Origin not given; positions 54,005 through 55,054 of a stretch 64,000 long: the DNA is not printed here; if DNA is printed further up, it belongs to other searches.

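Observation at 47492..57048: Ten co-directional, tightly packed enzyme genes: candidate catabolic operon for an unknown substrate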

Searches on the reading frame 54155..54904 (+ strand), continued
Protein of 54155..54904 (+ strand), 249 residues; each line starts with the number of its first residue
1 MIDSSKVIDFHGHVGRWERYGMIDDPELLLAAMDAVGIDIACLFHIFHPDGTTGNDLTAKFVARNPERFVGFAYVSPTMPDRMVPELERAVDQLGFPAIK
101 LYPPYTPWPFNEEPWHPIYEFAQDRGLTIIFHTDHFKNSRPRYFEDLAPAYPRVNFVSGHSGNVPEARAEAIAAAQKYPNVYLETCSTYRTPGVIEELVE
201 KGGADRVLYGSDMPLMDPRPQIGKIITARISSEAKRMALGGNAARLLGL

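Call 39: search_protein_families(library=pfam, proteins=[L053:1196-2083:+, L053:3677-4270:+, L053:5215-7209:+, L053:4276-5214:+, L079:354-1490:+, L088:10832-11863:+, L079:3133-4203:-, L057:4015-6153:+, L055:5717-6505:+, L057:943-2082:+])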
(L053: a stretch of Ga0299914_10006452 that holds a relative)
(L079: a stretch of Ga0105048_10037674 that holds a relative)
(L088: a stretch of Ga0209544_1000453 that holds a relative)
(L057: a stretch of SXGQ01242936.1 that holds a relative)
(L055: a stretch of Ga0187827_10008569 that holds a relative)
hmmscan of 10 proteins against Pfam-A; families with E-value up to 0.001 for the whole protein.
L053:1196-2083:+ (295 aa): 1 family
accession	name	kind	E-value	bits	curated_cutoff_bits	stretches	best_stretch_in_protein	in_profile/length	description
PF02585.22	PIG-L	-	1e-19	71.8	28.2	1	15-158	1-128/129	GlcNAc-PI de-N-acetylase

L053:3677-4270:+ (197 aa): 0 families

L053:5215-7209:+ (664 aa): 1 family
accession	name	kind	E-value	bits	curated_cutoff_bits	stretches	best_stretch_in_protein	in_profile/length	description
PF00496.27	SBP_bac_5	-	8e-66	223.1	32.4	1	173-553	2-359/368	Bacterial extracellular solute-binding proteins, family 5 Middle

L053:4276-5214:+ (312 aa): 2 families
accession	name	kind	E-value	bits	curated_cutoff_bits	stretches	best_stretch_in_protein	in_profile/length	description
PF00528.27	BPD_transp_1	-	9e-31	107.5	26.4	1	126-308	1-180/184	Binding-protein-dependent transport system inner membrane component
PF12911.12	OppC_N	-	6.9e-18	64.7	23.9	1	33-85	1-53/53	N-terminal TM domain of oligopeptide transport permease C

L079:354-1490:+ (378 aa): 3 families
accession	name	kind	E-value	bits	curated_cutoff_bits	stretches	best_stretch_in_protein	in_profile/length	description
PF13088.12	BNR_2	-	3.4e-15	56.6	31.4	1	38-313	3-252/277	BNR repeat-like domain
PF02012.26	BNR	-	1.6e-07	30.7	27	0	189-199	1-11/12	BNR/Asp-box repeat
PF21471.3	Reelin_subrepeat-B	-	1.4e-06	28.5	27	0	95-142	36-76/127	Reelin subrepeat B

L088:10832-11863:+ (343 aa): 1 family
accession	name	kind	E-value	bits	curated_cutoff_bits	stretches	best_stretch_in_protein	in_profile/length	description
PF04909.20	Amidohydro_2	-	3.5e-17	63.5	26.4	1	118-333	95-288/289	Amidohydrolase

L079:3133-4203:- (356 aa): 3 families
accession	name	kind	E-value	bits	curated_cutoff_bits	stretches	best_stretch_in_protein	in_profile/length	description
PF05448.18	AXE1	-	1.2e-06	28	21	1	199-244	161-206/321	Acetyl xylan esterase (AXE1)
PF22244.2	GCE_fung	-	0.00013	22.3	27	0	199-242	88-133/231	Glucuronyl esterase, fungi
PF00326.27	Peptidase_S9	-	0.00053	20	22.6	1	205-258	55-109/213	Prolyl oligopeptidase family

L057:4015-6153:+ (712 aa): 10 families
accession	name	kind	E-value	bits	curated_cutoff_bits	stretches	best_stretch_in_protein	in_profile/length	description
PF25021.1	TEN_NHL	-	5.6e-52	177.3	27.1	5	559-609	130-178/357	Teneurin NHL domain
PF01436.27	NHL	-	1.1e-39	133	20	2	450-475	1-26/28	NHL repeat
PF20067.5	SSL_N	-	6.3e-11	42.4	18.9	0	226-241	21-36/46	Strictosidine synthase-like, N-terminal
PF08450.18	SGL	-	3.1e-10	40.5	26.3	0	394-484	134-217/246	SMP-30/Gluconolactonase/LRE-like region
PF13449.12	Phytase-like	-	1.4e-09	38.7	27.6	0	631-661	72-102/284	Esterase-like activity of phytase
PF24684.1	Vgb_lyase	-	1.1e-08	34.7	50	0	623-660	93-130/290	Virginiamycin B lyase family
PF06739.17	SBBP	-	1.2e-07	32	20.5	0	229-242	16-29/38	Beta-propeller repeat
PF07494.17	Reg_prop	-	1.2e-05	25.3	20.4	0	515-530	6-21/24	Two component regulator propeller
PF07995.17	GSDH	-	0.00044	20.1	25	0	627-681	2-56/332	Glucose / Sorbosone dehydrogenase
PF06977.17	SdiA-regulated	-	0.00078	19.1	21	0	147-170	218-241/249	SdiA-regulated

L055:5717-6505:+ (262 aa): 1 family
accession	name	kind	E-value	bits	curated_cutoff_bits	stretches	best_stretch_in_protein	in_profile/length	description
PF05721.19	PhyH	-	5.8e-18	66.4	22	1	11-201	4-212/213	Phytanoyl-CoA dioxygenase (PhyH)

L057:943-2082:+ (379 aa): 3 families
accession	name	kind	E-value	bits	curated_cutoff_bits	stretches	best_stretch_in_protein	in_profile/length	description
PF13088.12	BNR_2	-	5.9e-27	95.2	31.4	1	67-316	19-256/277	BNR repeat-like domain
PF02012.26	BNR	-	6.1e-09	35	27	0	251-259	3-11/12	BNR/Asp-box repeat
PF13859.12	BNR_3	-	1.2e-05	25.3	27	0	70-259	34-211/308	BNR repeat-like domain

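Call 55: search_solved_structures(query=A2, max_evalue=0.001, show_alignments=2)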
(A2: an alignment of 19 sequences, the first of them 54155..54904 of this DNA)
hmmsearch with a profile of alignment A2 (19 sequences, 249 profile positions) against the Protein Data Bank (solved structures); distinct sequences matched with E-value up to 0.001: 35.
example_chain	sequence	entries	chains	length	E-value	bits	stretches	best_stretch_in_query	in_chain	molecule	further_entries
3nur_A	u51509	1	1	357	3.4e-15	59.1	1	53-136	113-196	Amidohydrolase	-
3irs_A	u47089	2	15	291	4.6e-14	55.4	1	27-248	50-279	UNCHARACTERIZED PROTEIN BB4693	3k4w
4icm_A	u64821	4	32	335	2.8e-13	52.9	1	27-138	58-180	5-carboxyvanillate decarboxylase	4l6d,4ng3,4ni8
3cjp_A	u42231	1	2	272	3.4e-13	52.6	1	60-249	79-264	Predicted amidohydrolase, dihydroorotase family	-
3s4t_A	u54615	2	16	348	2.5e-12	49.8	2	52-98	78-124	Amidohydrolase 2 | Gamma-resorcylate decarboxylase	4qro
2gwg_A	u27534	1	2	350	3.5e-11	46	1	45-246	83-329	4-oxalomesaconate hydratase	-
4inf_A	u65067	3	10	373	2.2e-10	43.4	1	30-137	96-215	METAL-DEPENDENT HYDROLASE | 5-Carboxyvanillate Decarboxylase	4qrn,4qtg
2dvt_A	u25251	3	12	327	2.3e-10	43.3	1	53-98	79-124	Thermophilic reversible gamma-resorcylate decarboxylase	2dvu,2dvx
4igm_A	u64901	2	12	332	1.1e-09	41.1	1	55-133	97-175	2-amino-3-carboxymuconate-6-semialdehyde decarboxylase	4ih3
4ofc_A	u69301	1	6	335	1.1e-09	41.1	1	55-133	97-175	2-amino-3-carboxymuconate-6-semialdehyde decarboxylase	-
2wm1_A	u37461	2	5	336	1.1e-09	41.1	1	55-133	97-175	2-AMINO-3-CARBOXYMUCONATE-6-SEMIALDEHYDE DECARBOXYLASE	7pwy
4ign_A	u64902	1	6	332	1.2e-09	41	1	55-133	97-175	2-amino-3-carboxymuconate-6-semialdehyde decarboxylase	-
4qs5_A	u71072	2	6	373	1.3e-09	40.9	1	30-137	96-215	Ligw2 Decarboxylase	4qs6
6dwv_B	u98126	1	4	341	1.4e-07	34.2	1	52-246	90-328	4-oxalomesaconate hydratase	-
6dxq_A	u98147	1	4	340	1.4e-07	34.1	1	52-246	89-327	4-oxalomesaconate hydratase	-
4ifk_A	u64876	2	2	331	8.9e-07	31.6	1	187-248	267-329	2-amino-3-carboxymuconate 6-semialdehyde decarboxylase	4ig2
4ifk_B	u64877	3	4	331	9.6e-07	31.5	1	187-248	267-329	2-amino-3-carboxymuconate 6-semialdehyde decarboxylase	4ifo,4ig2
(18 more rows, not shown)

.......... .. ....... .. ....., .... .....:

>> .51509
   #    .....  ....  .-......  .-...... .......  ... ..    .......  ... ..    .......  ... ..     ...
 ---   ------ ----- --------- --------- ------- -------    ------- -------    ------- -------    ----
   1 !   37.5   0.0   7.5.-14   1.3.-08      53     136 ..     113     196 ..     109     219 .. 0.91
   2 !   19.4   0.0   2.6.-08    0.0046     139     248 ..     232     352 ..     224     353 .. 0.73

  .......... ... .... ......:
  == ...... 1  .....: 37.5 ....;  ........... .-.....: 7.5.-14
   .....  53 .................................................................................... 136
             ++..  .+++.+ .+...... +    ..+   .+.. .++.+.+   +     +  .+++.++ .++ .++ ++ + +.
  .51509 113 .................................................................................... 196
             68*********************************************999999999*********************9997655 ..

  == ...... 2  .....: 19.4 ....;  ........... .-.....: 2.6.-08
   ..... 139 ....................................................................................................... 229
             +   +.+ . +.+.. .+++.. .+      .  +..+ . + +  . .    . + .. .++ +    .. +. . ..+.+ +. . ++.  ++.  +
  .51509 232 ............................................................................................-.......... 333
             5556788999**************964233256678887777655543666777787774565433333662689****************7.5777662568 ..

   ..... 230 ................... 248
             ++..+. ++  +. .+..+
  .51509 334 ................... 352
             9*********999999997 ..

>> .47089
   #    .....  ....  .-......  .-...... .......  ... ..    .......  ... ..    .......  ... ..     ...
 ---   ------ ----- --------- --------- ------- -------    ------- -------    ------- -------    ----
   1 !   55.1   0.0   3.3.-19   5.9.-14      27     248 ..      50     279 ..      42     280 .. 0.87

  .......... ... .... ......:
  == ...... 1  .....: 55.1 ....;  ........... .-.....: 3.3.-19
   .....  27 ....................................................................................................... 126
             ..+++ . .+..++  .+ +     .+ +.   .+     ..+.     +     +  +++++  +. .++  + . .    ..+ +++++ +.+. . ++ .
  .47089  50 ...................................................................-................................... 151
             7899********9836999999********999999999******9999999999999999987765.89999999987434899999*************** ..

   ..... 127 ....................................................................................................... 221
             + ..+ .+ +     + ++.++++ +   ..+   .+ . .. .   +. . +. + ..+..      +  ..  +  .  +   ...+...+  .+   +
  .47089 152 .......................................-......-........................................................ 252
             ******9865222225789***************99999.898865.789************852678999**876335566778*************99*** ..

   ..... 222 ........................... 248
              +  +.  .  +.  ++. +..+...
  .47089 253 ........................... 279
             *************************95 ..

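Call 65: search_protein_families(library=pfam, proteins=[L039:6705-9341:+, L039:5393-6472:-, L042:7092-8987:-, L044:7974-9146:+, L094:3891-5030:+, L094:7154-8572:+, L094:8694-9860:+, L094:9961-11097:+, L109:12730-13839:+, L109:13889-14974:+])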
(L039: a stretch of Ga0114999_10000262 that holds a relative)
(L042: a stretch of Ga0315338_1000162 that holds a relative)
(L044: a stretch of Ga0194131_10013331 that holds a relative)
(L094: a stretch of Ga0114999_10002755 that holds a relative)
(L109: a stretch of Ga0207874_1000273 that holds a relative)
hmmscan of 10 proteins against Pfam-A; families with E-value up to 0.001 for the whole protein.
L039:6705-9341:+ (878 aa): 5 families
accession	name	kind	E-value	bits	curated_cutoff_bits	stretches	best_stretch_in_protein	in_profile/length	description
PF01734.28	Patatin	-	5.6e-34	118.5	27.7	1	57-246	1-188/191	Patatin-like phospholipase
PF01103.29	Omp85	-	2e-26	93.7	24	1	595-862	1-304/325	Omp85 superfamily domain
PF07244.20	POTRA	-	5.8e-22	78.6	21.3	2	424-497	3-79/79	Surface antigen variable number repeat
PF08479.16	POTRA_2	-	2.6e-05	24.4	24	1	424-497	3-76/76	POTRA domain, ShlB-type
PF19143.6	Omp85_2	-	0.00038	20.3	23.1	0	700-878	157-351/351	OMP85 superfamily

L039:5393-6472:- (359 aa): 4 families
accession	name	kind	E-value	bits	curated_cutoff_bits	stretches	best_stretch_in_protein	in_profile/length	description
PF13343.11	SBP_bac_6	-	1.5e-18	67.6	24.6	1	110-295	24-203/245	Bacterial extracellular solute-binding protein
PF01547.30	SBP_bac_1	-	8.3e-16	59.3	26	1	58-296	12-302/307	Bacterial extracellular solute-binding protein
PF13416.11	SBP_bac_8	-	3.2e-15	57.1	27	1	64-318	6-267/279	Bacterial extracellular solute-binding protein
PF13531.11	SBP_bac_11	-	2.9e-08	34.2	25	1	46-295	1-213/227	Bacterial extracellular solute-binding protein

L042:7092-8987:- (631 aa): 0 families

L044:7974-9146:+ (390 aa): 3 families
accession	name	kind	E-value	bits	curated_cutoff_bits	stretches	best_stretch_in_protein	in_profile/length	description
PF18096.6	Thump_like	-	3.8e-09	36.7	26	1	316-385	3-77/78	THUMP domain-like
PF13649.12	Methyltransf_25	-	3.1e-05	25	27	1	100-162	1-65/97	Methyltransferase domain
PF09445.16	Methyltransf_15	-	3.9e-05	23.7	22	1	98-138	2-43/165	RNA cap guanine-N2 methyltransferase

L094:3891-5030:+ (379 aa): 1 family
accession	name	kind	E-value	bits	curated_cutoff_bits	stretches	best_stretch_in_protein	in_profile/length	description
PF02668.22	TauD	-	4.6e-29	102.6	27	1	60-363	13-255/267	Taurine catabolism dioxygenase TauD, TfdA family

L094:7154-8572:+ (472 aa): 1 family
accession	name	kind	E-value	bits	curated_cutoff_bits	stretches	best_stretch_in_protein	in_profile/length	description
PF01425.27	Amidase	-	5.2e-105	352.5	27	1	27-451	1-445/445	Amidase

L094:8694-9860:+ (388 aa): 2 families
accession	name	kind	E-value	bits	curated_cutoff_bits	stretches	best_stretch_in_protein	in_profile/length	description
PF07690.21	MFS_1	-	6.8e-53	180.2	33.4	2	11-348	1-347/347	Major Facilitator Superfamily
PF00083.30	Sugar_tr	-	6.3e-17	62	22.3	1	56-184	58-193/452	Sugar (and other) transporter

L094:9961-11097:+ (378 aa): 1 family
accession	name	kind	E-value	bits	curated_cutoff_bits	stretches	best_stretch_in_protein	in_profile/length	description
PF03576.19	Peptidase_S58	-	5.5e-118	394.4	23.9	1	46-364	1-306/307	Peptidase family S58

L109:12730-13839:+ (369 aa): 2 families
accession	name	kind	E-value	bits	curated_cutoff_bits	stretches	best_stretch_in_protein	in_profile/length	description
PF00557.29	Peptidase_M24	-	4e-44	151.3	23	1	155-353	3-207/208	Metallopeptidase family M24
PF01321.24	Creatinase_N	-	2.6e-08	34.9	22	1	6-146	2-128/128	Creatinase/Prolidase N-terminal domain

L109:13889-14974:+ (361 aa): 1 family
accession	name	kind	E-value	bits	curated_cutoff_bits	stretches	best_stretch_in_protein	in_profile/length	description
PF01244.27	Peptidase_M19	-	5.8e-56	190.4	26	1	2-356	7-318/319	Membrane dipeptidase (Peptidase family M19)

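Call 69: predict_structure(alignment_id=A2)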
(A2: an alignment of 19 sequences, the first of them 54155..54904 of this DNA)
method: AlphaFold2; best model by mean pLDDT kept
length: 249 residues; sequences in the alignment: 19
mean_pLDDT: 91.8   pTM: 0.91
mean pLDDT of the five models: 91.8, 90.8, 89.5, 87.7, 86.0
residues with pLDDT >= 90: 190; 70-90: 53; 50-70: 6; < 50: 0
segments of 3 or more residues with pLDDT < 50: none
pLDDT, mean of each block of 10 residues (from residue 1): 82 82 84 93 84 91 96 93 95 97 92 97 98 92 97 97 87 97 85 91 95 87 92 95 95
secondary structure, 60 per line:
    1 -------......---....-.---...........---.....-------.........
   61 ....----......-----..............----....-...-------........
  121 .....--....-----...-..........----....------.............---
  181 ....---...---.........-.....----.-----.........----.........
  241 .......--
elements in order: E8-13 H26-36 E40-44 H52-64 E69-74 H80-93 E98-101 H113-125 E128-131 H141-150 E155-158 H165-177 E181-184 H194-202 H219-227 H232-247

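Call 71: fold_search(model_id=the predicted structure, library=pdb)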
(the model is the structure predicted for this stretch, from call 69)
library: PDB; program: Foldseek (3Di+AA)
matches with E <= 10: 1718; with E <= 0.001: 308
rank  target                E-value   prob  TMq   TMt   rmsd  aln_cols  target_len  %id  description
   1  4l6d_A                2.1e-17  1.00  0.77  0.59   6.9       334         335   21  Crystal structure of 5-carboxyvanillate decarboxylase from Sphingomonas paucimobilis complexed with vanillic acid (released 2013-11-13)
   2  2dvt_D                7.3e-17  1.00  0.80  0.63   4.1       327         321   19  Crystal Structure of 2,6-Dihydroxybenzoate Decarboxylase from Rhizobium (released 2006-09-19)
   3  2dvt_B                1.5e-16  1.00  0.82  0.64   5.0       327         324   17  Crystal Structure of 2,6-Dihydroxybenzoate Decarboxylase from Rhizobium (released 2006-09-19)
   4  3nur                  4.7e-16  1.00  0.82  0.68   4.8       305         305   19  Crystal structure of a putative amidohydrolase from Staphylococcus aureus (released 2011-07-13)
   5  2dvu_C                5.3e-16  1.00  0.78  0.61   5.5       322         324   18  Crystal Structure of 2,6-Dihydroxybenzoate Decarboxylase Complexed with 2,6-Dihydroxybenzoate (released 2006-09-19)
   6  2dvt_A                7.2e-16  1.00  0.82  0.64   3.6       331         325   18  Crystal Structure of 2,6-Dihydroxybenzoate Decarboxylase from Rhizobium (released 2006-09-19)
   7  2dvt_C                7.2e-16  1.00  0.79  0.62   4.4       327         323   19  Crystal Structure of 2,6-Dihydroxybenzoate Decarboxylase from Rhizobium (released 2006-09-19)
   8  3s4t_B                2.1e-15  1.00  0.81  0.63   4.8       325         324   21  Crystal structure of putative amidohydrolase-2 (EFI-target 500288)from Polaromonas sp. JS666 (released 2011-08-24)
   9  3s4t_G                2.1e-15  1.00  0.78  0.60   5.7       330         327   21  Crystal structure of putative amidohydrolase-2 (EFI-target 500288)from Polaromonas sp. JS666 (released 2011-08-24)
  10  3s4t_A                3.4e-15  1.00  0.78  0.60   6.2       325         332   22  Crystal structure of putative amidohydrolase-2 (EFI-target 500288)from Polaromonas sp. JS666 (released 2011-08-24)
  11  4inf_C                5.6e-15  1.00  0.77  0.56   7.7       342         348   19  Crystal structure of amidohydrolase saro_0799 (target efi-505250) from novosphingobium aromaticivorans dsm 12444 with  (released 2013-01-16)
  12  4inf_A                9.1e-15  1.00  0.77  0.56   6.8       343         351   17  Crystal structure of amidohydrolase saro_0799 (target efi-505250) from novosphingobium aromaticivorans dsm 12444 with  (released 2013-01-16)
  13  3s4t_E                1.2e-14  1.00  0.81  0.63   4.2       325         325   19  Crystal structure of putative amidohydrolase-2 (EFI-target 500288)from Polaromonas sp. JS666 (released 2011-08-24)
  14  3s4t_C                1.3e-14  1.00  0.80  0.62   5.0       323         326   21  Crystal structure of putative amidohydrolase-2 (EFI-target 500288)from Polaromonas sp. JS666 (released 2011-08-24)
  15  4qro_D                1.4e-14  1.00  0.79  0.62   4.4       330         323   21  CRYSTAL STRUCTURE of DIHYDROXYBENZOIC ACID DECARBBOXYLASE BPRO_2061 (TARGET EFI-500288) FROM POLAROMONAS SP. JS666 WIT (released 2014-08-06)
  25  4ifk_A                9.0e-14  1.00  0.76  0.59   4.9       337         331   18  Arginines 51 and 239* from a Neighboring Subunit are Essential for Catalysis in a Zinc-dependent Decarboxylase (released 2013-09-18)
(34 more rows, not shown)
